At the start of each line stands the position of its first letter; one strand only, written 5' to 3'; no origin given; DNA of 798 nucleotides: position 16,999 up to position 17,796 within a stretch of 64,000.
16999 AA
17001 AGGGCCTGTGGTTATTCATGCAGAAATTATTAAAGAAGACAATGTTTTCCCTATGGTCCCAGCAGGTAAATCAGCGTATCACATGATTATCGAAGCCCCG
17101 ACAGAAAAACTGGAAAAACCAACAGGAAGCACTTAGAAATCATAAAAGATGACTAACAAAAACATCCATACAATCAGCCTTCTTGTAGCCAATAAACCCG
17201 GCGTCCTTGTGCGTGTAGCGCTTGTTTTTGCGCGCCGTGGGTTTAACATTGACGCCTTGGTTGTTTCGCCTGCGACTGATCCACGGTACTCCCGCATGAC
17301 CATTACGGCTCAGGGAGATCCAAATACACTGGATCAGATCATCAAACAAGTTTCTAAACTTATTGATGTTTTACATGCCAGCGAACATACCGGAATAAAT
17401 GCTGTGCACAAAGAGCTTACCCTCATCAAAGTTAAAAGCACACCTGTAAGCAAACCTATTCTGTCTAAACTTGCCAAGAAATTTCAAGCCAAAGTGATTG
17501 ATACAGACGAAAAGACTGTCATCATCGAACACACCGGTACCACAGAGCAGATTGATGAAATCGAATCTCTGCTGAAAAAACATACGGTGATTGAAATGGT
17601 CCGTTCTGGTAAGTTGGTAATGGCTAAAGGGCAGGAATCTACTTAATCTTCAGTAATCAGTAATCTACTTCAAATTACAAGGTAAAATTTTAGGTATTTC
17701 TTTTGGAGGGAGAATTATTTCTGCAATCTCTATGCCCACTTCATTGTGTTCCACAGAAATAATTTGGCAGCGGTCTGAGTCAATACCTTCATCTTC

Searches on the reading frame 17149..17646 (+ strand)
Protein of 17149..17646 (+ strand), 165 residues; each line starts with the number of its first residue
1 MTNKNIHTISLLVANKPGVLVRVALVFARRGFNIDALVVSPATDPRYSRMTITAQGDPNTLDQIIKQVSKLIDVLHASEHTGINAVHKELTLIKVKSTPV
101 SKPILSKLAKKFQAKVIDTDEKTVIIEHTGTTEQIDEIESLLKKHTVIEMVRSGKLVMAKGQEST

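Call 57: search_protein_families(library=pfam, proteins=[window:17149-17646:+], max_evalue=0.001)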
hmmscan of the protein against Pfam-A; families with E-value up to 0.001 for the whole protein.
window:17149-17646:+ (165 aa): 5 families
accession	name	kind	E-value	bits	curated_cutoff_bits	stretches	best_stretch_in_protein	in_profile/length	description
PF22629.2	ACT_AHAS_ss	-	5.4e-23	81.4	27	1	9-75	1-66/67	AHAS small subunit-like ACT domain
PF10369.15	ALS_ss_C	-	5.4e-21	74.8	23.2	1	88-161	1-74/74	Small subunit of acetolactate synthase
PF13710.12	ACT_5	-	5.3e-16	58.6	27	1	16-76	2-61/62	ACT domain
PF01842.31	ACT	-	1.2e-12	47.8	27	1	7-72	1-65/66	ACT domain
PF09383.16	NIL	-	0.00083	19.6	24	0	94-116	6-28/73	NIL domain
